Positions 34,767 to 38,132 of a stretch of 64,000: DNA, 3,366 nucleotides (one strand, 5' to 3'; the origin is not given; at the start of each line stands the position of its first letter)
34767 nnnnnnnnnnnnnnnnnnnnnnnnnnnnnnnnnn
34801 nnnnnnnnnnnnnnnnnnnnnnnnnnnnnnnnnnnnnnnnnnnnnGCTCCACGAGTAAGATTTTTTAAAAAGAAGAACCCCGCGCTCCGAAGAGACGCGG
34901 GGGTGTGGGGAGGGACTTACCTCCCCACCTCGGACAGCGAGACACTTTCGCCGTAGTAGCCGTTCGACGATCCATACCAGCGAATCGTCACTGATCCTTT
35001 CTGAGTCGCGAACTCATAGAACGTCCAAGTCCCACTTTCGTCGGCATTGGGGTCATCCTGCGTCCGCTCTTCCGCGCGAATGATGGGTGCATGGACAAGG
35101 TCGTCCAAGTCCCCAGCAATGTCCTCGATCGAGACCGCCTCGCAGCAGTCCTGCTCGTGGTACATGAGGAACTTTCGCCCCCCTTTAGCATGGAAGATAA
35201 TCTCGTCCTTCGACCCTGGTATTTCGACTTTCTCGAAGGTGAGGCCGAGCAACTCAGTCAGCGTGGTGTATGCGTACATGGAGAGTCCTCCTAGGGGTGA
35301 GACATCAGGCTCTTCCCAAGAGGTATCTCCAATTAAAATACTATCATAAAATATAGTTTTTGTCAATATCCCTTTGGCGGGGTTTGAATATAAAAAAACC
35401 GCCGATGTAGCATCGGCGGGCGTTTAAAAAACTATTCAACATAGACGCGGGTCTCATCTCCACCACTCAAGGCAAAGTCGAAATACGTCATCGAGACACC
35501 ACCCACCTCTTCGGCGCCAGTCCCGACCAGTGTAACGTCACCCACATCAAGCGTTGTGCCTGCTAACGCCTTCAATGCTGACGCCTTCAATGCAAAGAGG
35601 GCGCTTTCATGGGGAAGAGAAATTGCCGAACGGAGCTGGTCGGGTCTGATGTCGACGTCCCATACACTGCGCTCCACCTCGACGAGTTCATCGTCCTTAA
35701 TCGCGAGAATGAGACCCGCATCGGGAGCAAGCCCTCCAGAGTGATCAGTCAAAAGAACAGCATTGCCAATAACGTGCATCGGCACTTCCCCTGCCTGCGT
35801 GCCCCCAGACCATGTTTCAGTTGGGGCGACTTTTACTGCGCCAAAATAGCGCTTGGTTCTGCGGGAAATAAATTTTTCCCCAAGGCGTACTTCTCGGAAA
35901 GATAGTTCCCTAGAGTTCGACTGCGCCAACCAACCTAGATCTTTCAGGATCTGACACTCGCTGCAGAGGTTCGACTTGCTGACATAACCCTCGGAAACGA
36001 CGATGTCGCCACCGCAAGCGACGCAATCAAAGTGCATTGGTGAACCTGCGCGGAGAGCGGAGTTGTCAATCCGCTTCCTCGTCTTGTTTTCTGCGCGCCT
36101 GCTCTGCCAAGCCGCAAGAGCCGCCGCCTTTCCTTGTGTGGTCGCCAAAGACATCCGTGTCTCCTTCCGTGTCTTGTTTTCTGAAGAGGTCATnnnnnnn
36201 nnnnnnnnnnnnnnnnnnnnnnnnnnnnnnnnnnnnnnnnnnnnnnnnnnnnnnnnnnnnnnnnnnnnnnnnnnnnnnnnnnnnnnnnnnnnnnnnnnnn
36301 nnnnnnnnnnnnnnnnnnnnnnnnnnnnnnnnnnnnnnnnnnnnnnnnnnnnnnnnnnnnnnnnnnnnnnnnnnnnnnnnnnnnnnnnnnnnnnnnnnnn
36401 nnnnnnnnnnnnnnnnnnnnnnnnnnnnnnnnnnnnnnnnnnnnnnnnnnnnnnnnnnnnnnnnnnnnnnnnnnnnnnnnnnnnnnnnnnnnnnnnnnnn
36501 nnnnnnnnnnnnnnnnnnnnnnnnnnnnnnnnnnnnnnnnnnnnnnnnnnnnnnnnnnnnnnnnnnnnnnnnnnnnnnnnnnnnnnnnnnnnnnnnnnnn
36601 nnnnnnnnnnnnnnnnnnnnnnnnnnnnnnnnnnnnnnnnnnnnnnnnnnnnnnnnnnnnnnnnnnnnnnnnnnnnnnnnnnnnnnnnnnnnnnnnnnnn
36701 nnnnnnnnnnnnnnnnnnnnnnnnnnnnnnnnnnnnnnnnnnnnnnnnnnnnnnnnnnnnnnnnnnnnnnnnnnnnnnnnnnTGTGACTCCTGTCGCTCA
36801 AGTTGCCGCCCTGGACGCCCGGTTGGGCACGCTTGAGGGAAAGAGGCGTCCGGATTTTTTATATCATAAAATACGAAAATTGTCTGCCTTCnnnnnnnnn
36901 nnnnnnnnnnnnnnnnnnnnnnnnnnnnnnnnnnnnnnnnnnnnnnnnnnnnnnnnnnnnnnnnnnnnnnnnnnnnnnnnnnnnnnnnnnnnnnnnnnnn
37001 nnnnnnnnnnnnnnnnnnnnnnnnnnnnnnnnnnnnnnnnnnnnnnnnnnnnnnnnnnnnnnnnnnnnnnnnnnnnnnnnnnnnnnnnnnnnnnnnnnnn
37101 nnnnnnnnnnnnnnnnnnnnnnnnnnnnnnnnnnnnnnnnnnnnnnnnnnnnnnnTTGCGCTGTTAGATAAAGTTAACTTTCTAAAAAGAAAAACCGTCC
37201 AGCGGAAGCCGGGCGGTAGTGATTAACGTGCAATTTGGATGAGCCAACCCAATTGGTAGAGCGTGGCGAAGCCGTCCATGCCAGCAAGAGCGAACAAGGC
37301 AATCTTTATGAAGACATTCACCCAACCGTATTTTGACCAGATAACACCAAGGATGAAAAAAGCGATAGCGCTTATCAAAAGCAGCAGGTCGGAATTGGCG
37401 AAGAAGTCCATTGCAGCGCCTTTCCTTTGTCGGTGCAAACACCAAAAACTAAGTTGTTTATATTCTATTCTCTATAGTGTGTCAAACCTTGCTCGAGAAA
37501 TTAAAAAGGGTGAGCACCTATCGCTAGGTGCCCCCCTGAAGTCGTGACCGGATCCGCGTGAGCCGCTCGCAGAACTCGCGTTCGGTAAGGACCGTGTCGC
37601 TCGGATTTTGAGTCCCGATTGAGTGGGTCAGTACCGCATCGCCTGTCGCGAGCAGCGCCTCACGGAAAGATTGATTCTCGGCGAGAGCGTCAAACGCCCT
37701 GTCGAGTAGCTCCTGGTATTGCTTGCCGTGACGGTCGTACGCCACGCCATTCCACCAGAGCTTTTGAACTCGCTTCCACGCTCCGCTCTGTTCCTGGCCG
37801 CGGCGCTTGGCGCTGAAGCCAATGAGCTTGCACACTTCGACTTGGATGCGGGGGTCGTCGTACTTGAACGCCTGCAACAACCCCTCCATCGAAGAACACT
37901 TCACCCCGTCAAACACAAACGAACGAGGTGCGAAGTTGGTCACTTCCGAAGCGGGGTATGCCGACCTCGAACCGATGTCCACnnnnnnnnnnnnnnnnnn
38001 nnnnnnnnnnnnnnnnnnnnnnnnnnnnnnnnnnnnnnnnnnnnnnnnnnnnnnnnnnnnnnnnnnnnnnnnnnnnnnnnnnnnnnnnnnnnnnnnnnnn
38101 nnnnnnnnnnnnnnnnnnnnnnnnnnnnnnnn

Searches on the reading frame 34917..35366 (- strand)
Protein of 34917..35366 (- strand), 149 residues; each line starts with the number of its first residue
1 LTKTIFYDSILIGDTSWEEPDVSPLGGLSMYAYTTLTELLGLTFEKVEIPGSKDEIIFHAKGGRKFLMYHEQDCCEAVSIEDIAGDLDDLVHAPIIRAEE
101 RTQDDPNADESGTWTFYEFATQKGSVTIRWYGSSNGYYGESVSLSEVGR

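Call 14: search_protein_families(library=pfam, proteins=[window:34917-35366:-], max_evalue=0.01)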
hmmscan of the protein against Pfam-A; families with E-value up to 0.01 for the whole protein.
window:34917-35366:- (149 aa): 1 family
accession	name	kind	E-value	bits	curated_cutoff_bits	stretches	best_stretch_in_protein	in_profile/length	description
PF24240.1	DUF7448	-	2.1e-29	102.4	27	1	38-143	2-103/104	Domain of unknown function (DUF7448)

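Call 39: search_protein_families(library=phrogs, proteins=[window:34917-35366:-], max_evalue=0.01)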
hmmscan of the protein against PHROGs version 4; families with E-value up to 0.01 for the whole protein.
window:34917-35366:- (149 aa): 2 families
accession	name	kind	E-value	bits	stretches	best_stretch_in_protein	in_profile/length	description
phrog_2650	-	unknown function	3.4e-45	155.1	1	33-147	8-133/192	-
phrog_2131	-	unknown function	0.0079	17.2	1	62-145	35-118/134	-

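Call 40: search_protein_families(library=padloc, proteins=[window:34917-35366:-], max_evalue=0.01)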
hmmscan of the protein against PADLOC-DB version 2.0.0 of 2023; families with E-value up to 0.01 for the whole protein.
window:34917-35366:- (149 aa): 0 families

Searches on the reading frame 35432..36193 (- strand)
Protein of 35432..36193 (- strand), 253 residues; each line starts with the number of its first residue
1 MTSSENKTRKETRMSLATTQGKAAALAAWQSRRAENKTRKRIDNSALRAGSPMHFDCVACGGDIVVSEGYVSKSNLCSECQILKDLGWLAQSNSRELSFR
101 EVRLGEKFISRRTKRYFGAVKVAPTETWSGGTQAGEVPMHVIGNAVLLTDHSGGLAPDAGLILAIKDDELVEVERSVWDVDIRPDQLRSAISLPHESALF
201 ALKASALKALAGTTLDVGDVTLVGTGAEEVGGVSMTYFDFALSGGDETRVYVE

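Call 10: search_protein_families(library=pfam, proteins=[window:35432-36193:-], max_evalue=0.1)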
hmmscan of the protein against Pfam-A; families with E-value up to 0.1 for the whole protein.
window:35432-36193:- (253 aa): 1 family
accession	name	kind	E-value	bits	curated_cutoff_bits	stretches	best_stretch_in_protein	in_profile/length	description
PF18405.6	SLC25_like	-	0.045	13.2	34.5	1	14-98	59-145/285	Mitochondrial SLC25 homolog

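Call 39: search_protein_families(library=phrogs, proteins=[window:35432-36193:-], max_evalue=0.01)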
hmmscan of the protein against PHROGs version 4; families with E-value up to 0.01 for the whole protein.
window:35432-36193:- (253 aa): 1 family
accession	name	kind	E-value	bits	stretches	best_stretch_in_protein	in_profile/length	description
phrog_5604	-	unknown function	0.0049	18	0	67-90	5-28/48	-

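Call 40: search_protein_families(library=padloc, proteins=[window:35432-36193:-], max_evalue=0.01)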
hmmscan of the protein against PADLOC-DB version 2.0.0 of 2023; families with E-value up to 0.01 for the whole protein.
window:35432-36193:- (253 aa): 0 families

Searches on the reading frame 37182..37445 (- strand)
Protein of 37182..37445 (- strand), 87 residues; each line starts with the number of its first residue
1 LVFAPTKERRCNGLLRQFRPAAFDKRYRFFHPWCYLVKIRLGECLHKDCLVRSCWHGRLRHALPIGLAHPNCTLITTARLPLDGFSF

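Call 15: search_protein_families(library=pfam, proteins=[window:37182-37445:-], max_evalue=0.01)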
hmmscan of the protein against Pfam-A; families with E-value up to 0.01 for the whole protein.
window:37182-37445:- (87 aa): 0 families

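Call 39: search_protein_families(library=phrogs, proteins=[window:37223-37438:-], max_evalue=0.01)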
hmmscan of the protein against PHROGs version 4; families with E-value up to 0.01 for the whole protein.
window:37223-37438:- (71 aa): 2 families
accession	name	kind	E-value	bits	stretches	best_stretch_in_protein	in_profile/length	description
phrog_36936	-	unknown function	0.0022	19.1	1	21-54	7-40/56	-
phrog_5828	-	unknown function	0.0086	17.5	0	29-66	18-55/56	-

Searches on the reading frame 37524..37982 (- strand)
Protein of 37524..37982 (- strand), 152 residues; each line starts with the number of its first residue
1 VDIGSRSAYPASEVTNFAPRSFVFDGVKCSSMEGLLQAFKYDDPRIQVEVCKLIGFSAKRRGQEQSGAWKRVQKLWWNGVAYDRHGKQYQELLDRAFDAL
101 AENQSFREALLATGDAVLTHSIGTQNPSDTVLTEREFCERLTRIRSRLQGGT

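Call 10: search_protein_families(library=pfam, proteins=[window:37524-37982:-], max_evalue=0.1)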
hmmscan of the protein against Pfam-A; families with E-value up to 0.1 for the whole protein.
window:37524-37982:- (152 aa): 2 families
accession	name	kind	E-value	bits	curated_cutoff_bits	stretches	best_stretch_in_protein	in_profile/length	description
PF08010.17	Phage_30_3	-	5.8e-54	182.1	36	1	9-146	2-138/138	Bacteriophage protein GP30.3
PF08719.17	NADAR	-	0.072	13.8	35.1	0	11-120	10-121/163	NADAR domain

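Call 13: find_encoding_contigs(protein=window:37524-37982:-, flank=10000, max_places=10)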
Protein window:37524-37982:- (152 aa): 2 contigs read that carry it; 2 places shown.
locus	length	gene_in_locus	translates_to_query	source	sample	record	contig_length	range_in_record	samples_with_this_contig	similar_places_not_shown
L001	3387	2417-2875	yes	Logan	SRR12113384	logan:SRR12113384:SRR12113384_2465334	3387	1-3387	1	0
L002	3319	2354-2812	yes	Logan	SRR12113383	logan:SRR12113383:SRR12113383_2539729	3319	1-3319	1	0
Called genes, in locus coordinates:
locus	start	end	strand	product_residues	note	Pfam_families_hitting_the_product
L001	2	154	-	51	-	?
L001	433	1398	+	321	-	PF01972:SDH_protease, PF25145:NfeD1b_N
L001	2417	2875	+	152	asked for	PF08010:Phage_30_3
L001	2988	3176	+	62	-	-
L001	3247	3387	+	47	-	?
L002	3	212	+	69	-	?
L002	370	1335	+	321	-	PF01972:SDH_protease, PF25145:NfeD1b_N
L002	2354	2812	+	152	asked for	PF08010:Phage_30_3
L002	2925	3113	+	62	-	-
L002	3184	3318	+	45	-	?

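Call 40: search_protein_families(library=padloc, proteins=[window:37524-37982:-], max_evalue=0.01)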
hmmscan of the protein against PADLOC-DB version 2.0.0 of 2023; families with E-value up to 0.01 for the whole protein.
window:37524-37982:- (152 aa): 0 families

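Call 41: find_homologous_proteins(query=window:37524-37982:-, max_evalue=1e-10)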
Query window:37524-37982:- (152 aa): 1077 proteins with E <= 1e-10 among 1095 candidates; the best 120 are listed.
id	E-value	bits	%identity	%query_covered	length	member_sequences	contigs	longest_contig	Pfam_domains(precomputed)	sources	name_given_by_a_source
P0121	5.6e-97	339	100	100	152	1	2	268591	PF08010.17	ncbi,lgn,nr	ncbi:MAG: hypothetical protein HY455_03200 [Parcubacteria group bacterium]|nr:hypothetical protein [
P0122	7.6e-69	248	72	99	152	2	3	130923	PF08010.17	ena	-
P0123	1.7e-67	244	72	98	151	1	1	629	PF08010.17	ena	-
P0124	2.6e-66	240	72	98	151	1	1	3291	PF08010.17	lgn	-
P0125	3.3e-66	239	71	98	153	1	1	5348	PF08010.17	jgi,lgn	-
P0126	4.6e-66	239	68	98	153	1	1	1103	PF08010.17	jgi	-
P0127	1.0e-65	238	72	97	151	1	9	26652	PF08010.17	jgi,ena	-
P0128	1.8e-65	237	71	99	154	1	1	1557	PF08010.17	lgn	-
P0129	1.8e-65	237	71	98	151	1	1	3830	PF08010.17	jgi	jgi:predicted NAD-dependent protein-ADP-ribosyltransferase YbiA (DUF1768 family)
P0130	3.0e-65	236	70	98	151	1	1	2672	PF08010.17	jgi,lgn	-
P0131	5.0e-65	236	70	97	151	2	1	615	PF08010.17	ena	-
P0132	8.4e-65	235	70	99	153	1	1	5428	PF08010.17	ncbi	-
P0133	1.2e-64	234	68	97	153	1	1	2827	PF08010.17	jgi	-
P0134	2.1e-64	234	69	100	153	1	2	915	PF08010.17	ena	-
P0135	2.7e-64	233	71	97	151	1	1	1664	PF08010.17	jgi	-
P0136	4.5e-64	233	68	98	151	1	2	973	PF08010.17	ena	-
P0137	4.6e-64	233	68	98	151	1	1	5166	PF08010.17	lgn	-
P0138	6.4e-64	232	66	99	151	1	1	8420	PF08010.17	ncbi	-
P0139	6.8e-64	232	69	97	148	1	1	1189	PF08010.17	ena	-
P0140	1.8e-63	231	69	99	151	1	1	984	PF08010.17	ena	-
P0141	2.0e-63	230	67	97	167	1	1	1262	PF08010.17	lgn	-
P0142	2.9e-63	230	68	98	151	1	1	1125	PF08010.17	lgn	-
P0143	2.9e-63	230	69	98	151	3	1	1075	PF08010.17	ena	-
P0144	3.4e-63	230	68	98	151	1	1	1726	PF08010.17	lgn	-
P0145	4.4e-63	229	68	98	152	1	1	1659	PF08010.17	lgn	-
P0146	4.4e-63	229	68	98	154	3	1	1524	PF08010.17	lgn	-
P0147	5.1e-63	229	67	98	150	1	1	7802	PF08010.17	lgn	-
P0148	7.6e-63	229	67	98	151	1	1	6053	PF08010.17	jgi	-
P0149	7.6e-63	229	69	98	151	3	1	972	PF08010.17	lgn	-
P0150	9.5e-63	228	66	97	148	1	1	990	PF08010.17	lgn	-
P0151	1.1e-62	228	68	99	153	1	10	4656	PF08010.17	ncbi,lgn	-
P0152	1.5e-62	228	68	98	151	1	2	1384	PF08010.17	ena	-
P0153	1.5e-62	228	68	99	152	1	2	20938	PF08010.17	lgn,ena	-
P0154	2.2e-62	227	67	97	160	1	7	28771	PF08010.17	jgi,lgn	jgi:predicted NAD-dependent protein-ADP-ribosyltransferase YbiA (DUF1768 family)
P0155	2.3e-62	227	68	98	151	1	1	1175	PF08010.17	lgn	-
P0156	2.4e-62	227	70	94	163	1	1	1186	PF08010.17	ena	-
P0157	2.7e-62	227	66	99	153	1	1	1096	PF08010.17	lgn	-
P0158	3.1e-62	227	66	97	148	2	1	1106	PF08010.17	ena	-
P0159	4.1e-62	226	66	98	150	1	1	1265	PF08010.17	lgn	-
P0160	5.3e-62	226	65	98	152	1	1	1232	PF08010.17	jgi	jgi:predicted NAD-dependent protein-ADP-ribosyltransferase YbiA (DUF1768 family)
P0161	5.7e-62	226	66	98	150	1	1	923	PF08010.17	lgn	-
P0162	6.2e-62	226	65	99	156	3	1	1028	PF08010.17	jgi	-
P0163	8.8e-62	225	66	97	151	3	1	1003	PF08010.17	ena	-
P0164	9.0e-62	225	67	98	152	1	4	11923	PF08010.17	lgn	-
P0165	1.2e-61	225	67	98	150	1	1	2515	PF08010.17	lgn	-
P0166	1.3e-61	225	67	98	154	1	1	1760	PF08010.17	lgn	-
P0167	1.4e-61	224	66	98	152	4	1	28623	PF08010.17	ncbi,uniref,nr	ncbi:hypothetical protein A3A38_02070 [Candidatus Kaiserbacteria bacterium RIFCSPLOWO2_01_FULL_53_17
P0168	1.5e-61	224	65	97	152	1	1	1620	PF08010.17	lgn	-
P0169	1.5e-61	224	66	98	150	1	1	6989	PF08010.17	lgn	-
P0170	4.3e-61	223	66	98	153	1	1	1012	PF08010.17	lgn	-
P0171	6.0e-61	222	64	98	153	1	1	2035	PF08010.17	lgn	-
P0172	7.4e-61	222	65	99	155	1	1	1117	PF08010.17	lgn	-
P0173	8.1e-61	222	65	98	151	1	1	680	PF08010.17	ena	-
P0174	1.1e-60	222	65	99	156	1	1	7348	PF08010.17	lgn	-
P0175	1.2e-60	221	63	98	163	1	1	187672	PF08010.17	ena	-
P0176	1.3e-60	221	64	97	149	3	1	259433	PF08010.17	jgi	jgi:predicted NAD-dependent protein-ADP-ribosyltransferase YbiA (DUF1768 family)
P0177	1.4e-60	221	65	98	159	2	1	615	PF08010.17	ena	-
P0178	1.4e-60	221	61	99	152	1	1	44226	PF08010.17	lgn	-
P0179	1.6e-60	221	65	97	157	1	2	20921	PF08010.17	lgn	-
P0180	2.2e-60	221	68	98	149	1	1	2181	PF08010.17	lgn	-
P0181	2.4e-60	220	66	95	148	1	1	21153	PF08010.17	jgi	jgi:hypothetical protein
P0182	2.6e-60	220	66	97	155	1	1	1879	PF08010.17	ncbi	-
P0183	5.1e-60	219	67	91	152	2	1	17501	PF08010.17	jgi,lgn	-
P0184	6.4e-60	219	64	99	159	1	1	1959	PF08010.17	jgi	-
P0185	6.7e-60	219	62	98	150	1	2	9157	PF08010.17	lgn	-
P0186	6.7e-60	219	66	91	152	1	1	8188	PF08010.17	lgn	-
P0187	7.0e-60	219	64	97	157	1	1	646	PF08010.17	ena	-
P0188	8.8e-60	219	67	100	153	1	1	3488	PF08010.17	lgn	-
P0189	1.2e-59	218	64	99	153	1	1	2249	PF08010.17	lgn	-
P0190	1.2e-59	218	68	98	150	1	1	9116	PF08010.17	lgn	-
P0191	2.7e-59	217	64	91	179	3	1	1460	PF08010.17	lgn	-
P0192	3.1e-59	217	65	99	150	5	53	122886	PF08010.17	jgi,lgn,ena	jgi:predicted NAD-dependent protein-ADP-ribosyltransferase YbiA (DUF1768 family)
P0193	4.1e-59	216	63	97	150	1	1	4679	PF08010.17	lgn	-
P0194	6.0e-59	216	64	98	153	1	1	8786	PF08010.17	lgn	-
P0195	8.3e-59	215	63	97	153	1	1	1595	PF08010.17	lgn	-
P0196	8.7e-59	215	64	98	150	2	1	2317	PF08010.17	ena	-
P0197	9.3e-59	215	65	98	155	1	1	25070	PF08010.17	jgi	-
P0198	9.5e-59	215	63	98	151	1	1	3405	PF08010.17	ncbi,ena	-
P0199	1.0e-58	215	62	98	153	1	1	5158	PF08010.17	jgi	jgi:hypothetical protein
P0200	1.1e-58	215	66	97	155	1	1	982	PF08010.17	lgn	-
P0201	1.3e-58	215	65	97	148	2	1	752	PF08010.17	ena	-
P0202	1.4e-58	215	62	99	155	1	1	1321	PF08010.17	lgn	-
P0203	1.6e-58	215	64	91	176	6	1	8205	PF08010.17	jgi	-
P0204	1.6e-58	215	61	98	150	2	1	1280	PF08010.17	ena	-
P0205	1.6e-58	215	64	98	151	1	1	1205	PF08010.17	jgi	jgi:predicted NAD-dependent protein-ADP-ribosyltransferase YbiA (DUF1768 family)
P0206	1.7e-58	214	65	98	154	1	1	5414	PF08010.17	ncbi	-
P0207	2.2e-58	214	66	97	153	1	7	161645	PF08010.17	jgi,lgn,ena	-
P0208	2.3e-58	214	64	97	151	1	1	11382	PF08010.17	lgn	-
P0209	3.2e-58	214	63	100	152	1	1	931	PF08010.17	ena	-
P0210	3.3e-58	214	64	98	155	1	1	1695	PF08010.17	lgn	-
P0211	3.7e-58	213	64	98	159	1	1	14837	PF08010.17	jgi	jgi:predicted NAD-dependent protein-ADP-ribosyltransferase YbiA (DUF1768 family)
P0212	3.8e-58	213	65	97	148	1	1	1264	PF08010.17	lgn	-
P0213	4.3e-58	213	66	98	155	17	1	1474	PF08010.17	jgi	-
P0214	5.3e-58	213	64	98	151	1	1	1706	PF08010.17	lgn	-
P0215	6.1e-58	213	64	98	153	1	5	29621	PF08010.17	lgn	-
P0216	6.7e-58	213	62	98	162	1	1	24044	PF08010.17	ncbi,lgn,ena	-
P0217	8.6e-58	212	62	98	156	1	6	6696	PF08010.17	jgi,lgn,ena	-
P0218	1.1e-57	212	66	98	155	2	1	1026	PF08010.17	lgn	-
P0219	1.3e-57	212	64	98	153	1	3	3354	PF08010.17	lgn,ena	-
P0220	1.3e-57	212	63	98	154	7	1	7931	PF08010.17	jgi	jgi:predicted NAD-dependent protein-ADP-ribosyltransferase YbiA (DUF1768 family)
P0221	1.6e-57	211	64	98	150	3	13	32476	PF08010.17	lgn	-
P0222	1.7e-57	211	63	98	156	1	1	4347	PF08010.17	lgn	-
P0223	1.8e-57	211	64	98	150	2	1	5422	PF08010.17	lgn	-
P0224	1.9e-57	211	63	98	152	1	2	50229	PF08010.17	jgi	jgi:predicted NAD-dependent protein-ADP-ribosyltransferase YbiA (DUF1768 family)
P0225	2.0e-57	211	65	95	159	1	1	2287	PF08010.17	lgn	-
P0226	2.1e-57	211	61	100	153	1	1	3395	PF08010.17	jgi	-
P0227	2.6e-57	211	63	99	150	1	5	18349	PF08010.17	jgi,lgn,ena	-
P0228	2.7e-57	211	63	99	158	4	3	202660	PF08010.17,PF08719.18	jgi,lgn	jgi:predicted NAD-dependent protein-ADP-ribosyltransferase YbiA (DUF1768 family)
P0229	2.9e-57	210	63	98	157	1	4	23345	PF08010.17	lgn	-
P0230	2.9e-57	210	63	98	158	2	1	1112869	PF08010.17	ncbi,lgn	ncbi:MAG: hypothetical protein ACOZAO_03670 [Patescibacteria group bacterium]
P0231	3.7e-57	210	64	98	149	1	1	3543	PF08010.17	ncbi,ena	-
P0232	4.2e-57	210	64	98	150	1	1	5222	PF08010.17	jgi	-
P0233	5.3e-57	210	62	99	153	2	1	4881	PF08010.17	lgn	-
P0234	6.8e-57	209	64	98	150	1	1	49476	PF08010.17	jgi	jgi:hypothetical protein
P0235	7.5e-57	209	61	99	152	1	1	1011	PF08010.17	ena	-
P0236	7.9e-57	209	60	95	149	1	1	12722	PF08010.17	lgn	-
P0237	8.2e-57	209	63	98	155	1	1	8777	PF08010.17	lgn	-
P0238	8.7e-57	209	64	98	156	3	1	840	PF08010.17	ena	-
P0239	1.0e-56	209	60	99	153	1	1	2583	PF08010.17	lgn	-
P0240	1.1e-56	209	62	98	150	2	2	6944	PF08010.17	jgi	jgi:predicted NAD-dependent protein-ADP-ribosyltransferase YbiA (DUF1768 family)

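Call 42: find_encoding_contigs(protein=P0122, flank=6000, max_places=3)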
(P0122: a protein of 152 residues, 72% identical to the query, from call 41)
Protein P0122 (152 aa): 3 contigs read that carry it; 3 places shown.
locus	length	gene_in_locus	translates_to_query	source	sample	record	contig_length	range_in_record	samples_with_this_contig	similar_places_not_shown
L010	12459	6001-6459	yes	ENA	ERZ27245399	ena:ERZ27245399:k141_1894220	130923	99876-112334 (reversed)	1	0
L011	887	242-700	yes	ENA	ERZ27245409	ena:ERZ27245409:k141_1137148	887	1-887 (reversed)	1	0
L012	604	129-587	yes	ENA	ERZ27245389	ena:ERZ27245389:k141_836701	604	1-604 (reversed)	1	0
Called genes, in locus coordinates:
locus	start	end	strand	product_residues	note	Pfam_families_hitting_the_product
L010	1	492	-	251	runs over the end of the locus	PF01936:NYN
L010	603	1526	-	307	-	PF00078:RVT_1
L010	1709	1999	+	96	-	-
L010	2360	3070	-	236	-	-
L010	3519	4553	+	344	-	PF01972:SDH_protease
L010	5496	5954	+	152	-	PF02163:Peptidase_M50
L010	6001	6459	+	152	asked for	PF08010:Phage_30_3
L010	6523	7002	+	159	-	PF08002:DUF1697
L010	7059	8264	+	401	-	PF15891:Nuc_deoxyri_tr2, PF00293:NUDIX (weak)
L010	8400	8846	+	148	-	-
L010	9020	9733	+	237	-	-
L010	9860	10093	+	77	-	-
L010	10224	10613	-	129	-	-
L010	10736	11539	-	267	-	-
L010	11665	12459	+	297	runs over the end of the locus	PF00116:COX2 (weak), PF06481:COX_ARM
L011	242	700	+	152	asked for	PF08010:Phage_30_3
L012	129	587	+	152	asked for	PF08010:Phage_30_3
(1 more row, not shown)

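Call 43: find_encoding_contigs(protein=P0127, flank=6000, max_places=3)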
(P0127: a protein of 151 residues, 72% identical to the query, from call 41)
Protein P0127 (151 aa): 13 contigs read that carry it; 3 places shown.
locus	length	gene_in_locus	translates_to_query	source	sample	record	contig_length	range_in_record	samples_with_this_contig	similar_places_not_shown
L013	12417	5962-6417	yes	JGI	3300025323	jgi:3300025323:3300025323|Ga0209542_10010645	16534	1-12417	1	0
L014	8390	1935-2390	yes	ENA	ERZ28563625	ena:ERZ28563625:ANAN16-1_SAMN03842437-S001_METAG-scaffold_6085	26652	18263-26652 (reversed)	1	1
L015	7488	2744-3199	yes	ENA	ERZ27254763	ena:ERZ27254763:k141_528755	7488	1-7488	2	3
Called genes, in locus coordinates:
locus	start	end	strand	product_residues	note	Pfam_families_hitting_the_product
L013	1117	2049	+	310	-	PF01565:FAD_binding_4, PF02873:MurB_C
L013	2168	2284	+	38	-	-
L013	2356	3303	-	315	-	PF13565:HTH_32 (faint), PF00665:rve, PF13683:rve_3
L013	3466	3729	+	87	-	-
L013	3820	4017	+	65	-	-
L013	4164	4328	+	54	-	-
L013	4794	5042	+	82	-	-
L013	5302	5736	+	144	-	-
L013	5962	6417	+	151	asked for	PF08010:Phage_30_3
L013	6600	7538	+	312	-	PF00512:HisKA, PF02518:HATPase_c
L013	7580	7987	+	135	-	PF00072:Response_reg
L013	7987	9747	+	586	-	PF05157:MshEN, PF00437:T2SSE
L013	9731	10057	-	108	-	PF18895:T4SS_pilin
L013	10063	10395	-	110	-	PF18895:T4SS_pilin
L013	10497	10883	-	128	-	PF18895:T4SS_pilin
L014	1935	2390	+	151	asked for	PF08010:Phage_30_3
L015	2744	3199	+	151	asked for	PF08010:Phage_30_3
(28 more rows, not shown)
